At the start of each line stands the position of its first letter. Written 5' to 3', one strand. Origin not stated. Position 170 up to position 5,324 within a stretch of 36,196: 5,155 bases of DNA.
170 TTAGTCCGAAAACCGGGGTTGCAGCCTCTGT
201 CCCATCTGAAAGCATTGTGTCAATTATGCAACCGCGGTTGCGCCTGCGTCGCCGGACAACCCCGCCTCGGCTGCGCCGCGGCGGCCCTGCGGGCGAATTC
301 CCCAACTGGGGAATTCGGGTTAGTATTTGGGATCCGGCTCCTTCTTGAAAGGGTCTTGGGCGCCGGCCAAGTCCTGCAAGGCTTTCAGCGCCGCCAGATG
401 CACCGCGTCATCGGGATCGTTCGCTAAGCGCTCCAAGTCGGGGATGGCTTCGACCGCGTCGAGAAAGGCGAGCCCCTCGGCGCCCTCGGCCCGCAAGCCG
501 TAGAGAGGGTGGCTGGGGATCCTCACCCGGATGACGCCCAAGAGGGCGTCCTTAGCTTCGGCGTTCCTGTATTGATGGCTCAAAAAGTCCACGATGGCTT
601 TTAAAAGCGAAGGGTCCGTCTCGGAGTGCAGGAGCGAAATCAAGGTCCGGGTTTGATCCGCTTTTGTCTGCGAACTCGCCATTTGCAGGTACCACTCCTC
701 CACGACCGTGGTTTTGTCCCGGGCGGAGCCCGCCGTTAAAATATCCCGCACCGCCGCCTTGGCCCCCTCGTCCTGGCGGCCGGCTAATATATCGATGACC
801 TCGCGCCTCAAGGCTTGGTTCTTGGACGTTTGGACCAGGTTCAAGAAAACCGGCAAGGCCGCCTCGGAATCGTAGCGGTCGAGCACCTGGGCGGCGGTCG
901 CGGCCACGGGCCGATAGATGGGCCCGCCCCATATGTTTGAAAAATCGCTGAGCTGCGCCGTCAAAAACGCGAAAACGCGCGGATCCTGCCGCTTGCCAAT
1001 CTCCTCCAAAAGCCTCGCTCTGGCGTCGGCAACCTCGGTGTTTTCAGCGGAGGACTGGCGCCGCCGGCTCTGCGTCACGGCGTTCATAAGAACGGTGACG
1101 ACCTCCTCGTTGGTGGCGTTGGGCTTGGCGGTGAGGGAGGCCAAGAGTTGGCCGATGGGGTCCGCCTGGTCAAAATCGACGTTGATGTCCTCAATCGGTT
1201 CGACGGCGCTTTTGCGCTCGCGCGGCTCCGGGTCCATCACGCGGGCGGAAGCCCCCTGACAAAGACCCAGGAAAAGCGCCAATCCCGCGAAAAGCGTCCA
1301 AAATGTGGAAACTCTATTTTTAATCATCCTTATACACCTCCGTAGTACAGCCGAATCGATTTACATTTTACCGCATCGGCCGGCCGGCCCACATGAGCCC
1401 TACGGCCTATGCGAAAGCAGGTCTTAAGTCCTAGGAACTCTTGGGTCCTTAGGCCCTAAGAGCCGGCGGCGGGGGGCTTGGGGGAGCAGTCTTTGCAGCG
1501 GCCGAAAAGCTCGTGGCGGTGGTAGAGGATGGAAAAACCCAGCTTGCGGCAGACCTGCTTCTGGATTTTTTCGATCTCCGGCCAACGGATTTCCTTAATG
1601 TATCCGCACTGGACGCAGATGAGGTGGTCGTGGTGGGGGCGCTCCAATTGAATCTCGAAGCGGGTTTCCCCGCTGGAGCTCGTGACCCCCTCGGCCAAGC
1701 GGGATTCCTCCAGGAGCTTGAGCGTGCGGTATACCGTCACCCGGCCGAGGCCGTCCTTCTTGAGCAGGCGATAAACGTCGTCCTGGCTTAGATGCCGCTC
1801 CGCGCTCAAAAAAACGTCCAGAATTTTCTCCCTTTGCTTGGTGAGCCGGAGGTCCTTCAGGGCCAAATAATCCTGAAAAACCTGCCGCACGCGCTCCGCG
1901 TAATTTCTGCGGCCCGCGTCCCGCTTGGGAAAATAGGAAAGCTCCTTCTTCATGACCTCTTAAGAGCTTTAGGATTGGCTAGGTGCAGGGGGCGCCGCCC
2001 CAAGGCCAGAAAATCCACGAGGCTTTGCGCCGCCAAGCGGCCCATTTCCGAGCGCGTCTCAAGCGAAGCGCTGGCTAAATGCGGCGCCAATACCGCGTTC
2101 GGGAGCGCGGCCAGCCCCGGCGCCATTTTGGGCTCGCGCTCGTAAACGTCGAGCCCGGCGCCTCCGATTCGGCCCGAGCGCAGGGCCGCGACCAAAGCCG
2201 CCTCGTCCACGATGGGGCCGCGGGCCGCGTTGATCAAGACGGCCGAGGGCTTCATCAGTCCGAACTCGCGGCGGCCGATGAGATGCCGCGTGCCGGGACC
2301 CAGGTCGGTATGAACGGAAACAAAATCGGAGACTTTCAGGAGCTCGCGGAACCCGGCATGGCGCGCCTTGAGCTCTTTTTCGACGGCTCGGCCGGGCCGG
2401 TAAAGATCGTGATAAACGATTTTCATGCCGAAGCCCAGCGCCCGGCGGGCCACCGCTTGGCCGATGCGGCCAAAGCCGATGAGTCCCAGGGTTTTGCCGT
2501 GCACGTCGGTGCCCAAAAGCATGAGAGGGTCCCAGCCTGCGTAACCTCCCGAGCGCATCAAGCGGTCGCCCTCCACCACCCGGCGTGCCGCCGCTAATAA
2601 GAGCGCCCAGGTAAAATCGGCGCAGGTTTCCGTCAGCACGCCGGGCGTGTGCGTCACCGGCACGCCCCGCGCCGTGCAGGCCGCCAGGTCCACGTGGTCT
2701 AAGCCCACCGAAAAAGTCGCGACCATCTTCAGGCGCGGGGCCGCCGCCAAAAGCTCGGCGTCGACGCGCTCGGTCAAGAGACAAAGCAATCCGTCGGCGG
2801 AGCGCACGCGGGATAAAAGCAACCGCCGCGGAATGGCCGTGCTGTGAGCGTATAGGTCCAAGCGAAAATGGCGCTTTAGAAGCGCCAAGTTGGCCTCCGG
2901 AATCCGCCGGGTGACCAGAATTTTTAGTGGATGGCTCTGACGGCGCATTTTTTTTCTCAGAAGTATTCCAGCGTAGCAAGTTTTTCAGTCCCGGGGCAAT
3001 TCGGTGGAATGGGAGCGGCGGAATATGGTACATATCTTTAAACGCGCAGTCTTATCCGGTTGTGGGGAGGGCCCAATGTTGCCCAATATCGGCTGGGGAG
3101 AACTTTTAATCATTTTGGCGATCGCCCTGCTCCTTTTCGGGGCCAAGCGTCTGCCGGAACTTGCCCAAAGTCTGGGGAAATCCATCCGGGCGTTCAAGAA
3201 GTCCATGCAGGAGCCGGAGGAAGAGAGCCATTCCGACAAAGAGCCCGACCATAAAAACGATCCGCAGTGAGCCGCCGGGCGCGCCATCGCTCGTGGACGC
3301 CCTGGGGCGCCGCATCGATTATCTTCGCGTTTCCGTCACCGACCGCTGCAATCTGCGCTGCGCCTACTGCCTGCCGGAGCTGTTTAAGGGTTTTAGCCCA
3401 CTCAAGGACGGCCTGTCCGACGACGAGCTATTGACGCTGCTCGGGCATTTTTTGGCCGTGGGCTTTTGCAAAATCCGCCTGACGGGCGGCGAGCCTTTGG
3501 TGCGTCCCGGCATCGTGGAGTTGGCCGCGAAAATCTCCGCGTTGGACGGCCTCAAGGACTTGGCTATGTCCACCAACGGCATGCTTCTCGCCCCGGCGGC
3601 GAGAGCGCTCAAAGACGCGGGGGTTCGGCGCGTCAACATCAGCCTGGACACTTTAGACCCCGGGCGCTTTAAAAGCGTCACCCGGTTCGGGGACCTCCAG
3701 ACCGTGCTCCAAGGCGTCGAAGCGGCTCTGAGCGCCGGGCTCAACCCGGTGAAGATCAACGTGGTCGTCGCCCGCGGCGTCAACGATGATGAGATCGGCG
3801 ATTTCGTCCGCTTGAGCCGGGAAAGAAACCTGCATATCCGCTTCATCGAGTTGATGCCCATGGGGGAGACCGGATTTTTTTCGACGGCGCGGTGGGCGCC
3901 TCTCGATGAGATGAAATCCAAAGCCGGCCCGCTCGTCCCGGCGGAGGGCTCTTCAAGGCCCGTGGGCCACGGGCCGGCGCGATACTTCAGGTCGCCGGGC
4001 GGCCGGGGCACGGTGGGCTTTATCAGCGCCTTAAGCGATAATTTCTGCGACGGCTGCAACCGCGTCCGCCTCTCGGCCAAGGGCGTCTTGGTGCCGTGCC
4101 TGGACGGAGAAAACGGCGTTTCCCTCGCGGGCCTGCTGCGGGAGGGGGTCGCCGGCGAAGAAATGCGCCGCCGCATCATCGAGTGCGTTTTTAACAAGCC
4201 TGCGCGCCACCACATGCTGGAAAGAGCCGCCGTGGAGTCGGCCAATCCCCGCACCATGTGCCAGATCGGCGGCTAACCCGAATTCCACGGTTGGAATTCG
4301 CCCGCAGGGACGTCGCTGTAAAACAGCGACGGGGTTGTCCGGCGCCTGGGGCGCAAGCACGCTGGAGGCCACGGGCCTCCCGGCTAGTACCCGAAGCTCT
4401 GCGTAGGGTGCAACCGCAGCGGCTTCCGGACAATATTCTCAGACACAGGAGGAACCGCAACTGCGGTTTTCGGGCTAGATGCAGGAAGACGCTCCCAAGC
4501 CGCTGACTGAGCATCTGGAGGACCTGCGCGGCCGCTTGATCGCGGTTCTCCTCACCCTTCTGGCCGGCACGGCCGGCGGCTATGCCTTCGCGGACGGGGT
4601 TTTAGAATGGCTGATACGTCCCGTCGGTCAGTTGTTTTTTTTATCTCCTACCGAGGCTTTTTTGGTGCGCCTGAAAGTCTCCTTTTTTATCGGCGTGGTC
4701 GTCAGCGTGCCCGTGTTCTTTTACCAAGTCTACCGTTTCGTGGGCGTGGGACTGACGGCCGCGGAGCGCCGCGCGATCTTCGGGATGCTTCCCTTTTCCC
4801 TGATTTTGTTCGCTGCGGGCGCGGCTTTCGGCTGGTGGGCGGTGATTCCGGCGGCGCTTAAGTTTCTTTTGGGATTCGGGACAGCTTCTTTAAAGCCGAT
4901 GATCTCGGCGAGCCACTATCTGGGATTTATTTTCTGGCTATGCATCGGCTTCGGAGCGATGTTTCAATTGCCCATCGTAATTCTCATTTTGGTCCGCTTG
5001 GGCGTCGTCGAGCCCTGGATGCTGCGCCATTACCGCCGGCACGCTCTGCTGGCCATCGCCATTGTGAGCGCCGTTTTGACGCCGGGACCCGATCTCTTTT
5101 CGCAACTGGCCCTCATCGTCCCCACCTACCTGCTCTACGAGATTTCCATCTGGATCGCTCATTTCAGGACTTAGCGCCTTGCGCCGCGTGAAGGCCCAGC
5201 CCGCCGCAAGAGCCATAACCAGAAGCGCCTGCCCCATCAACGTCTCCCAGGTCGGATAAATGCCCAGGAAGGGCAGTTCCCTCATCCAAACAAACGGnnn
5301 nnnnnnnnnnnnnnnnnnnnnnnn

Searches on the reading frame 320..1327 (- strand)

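Call 36: search_protein_families(library=pfam, proteins=[window:320-1327:-], max_evalue=0.00001)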
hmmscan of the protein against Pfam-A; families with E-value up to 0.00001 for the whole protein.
window:320-1327:- (335 aa): 1 family
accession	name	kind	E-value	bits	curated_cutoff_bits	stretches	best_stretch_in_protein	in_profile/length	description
PF13646.12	HEAT_2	-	9.1e-15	55.2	27.7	1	141-204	16-78/88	HEAT repeats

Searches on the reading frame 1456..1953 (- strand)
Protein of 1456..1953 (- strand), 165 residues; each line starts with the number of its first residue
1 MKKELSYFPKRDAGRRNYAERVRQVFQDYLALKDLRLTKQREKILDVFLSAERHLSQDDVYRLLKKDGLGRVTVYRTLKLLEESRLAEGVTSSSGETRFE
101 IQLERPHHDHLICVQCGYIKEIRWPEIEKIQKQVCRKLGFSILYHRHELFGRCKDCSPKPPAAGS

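Call 36: search_protein_families(library=pfam, proteins=[window:1456-1953:-], max_evalue=0.00001)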
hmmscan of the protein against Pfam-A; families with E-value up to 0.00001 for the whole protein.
window:1456-1953:- (165 aa): 1 family
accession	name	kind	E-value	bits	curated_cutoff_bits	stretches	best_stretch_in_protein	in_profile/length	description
PF01475.25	FUR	-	1.6e-32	112.6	23.1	1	34-149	3-120/121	Ferric uptake regulator family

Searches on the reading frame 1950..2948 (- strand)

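Call 36: search_protein_families(library=pfam, proteins=[window:1950-2948:-], max_evalue=0.00001)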
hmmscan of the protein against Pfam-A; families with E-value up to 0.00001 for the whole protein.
window:1950-2948:- (332 aa): 2 families
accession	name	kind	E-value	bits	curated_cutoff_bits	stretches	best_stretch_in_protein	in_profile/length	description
PF02826.25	2-Hacid_dh_C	-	5.3e-58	195.7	25.1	1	115-292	2-178/178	D-isomer specific 2-hydroxyacid dehydrogenase, NAD binding domain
PF00389.36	2-Hacid_dh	-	1.7e-29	102.6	24.6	1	10-316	1-126/134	D-isomer specific 2-hydroxyacid dehydrogenase, catalytic domain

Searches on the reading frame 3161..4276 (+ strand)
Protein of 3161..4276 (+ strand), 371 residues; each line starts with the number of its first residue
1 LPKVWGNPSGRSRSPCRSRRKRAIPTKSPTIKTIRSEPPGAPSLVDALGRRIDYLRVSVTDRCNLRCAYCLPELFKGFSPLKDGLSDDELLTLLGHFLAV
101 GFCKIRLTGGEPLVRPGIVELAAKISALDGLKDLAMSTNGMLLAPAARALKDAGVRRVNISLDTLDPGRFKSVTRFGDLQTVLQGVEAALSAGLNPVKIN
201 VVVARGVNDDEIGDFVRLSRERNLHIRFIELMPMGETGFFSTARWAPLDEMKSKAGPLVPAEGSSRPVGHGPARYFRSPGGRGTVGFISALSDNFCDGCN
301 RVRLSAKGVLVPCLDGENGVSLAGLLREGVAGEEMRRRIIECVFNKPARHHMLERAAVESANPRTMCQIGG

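Call 36: search_protein_families(library=pfam, proteins=[window:3161-4276:+], max_evalue=0.00001)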
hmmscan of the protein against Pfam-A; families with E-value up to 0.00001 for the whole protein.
window:3161-4276:+ (371 aa): 2 families
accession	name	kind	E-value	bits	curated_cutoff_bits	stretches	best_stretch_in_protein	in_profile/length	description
PF06463.18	Mob_synth_C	-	4.2e-29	101.5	37.4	1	225-351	2-127/128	Molybdenum Cofactor Synthesis C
PF04055.27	Radical_SAM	-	6.3e-29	101.7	29.5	1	57-218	1-165/166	Radical SAM superfamily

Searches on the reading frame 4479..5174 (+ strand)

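Call 36: search_protein_families(library=pfam, proteins=[window:4479-5174:+], max_evalue=0.00001)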
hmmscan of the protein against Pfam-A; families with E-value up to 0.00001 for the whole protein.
window:4479-5174:+ (231 aa): 1 family
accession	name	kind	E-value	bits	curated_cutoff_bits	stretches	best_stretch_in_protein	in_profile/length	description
PF00902.23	TatC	-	1.2e-62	211.8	25.1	1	11-215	1-208/208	Sec-independent protein translocase protein (TatC)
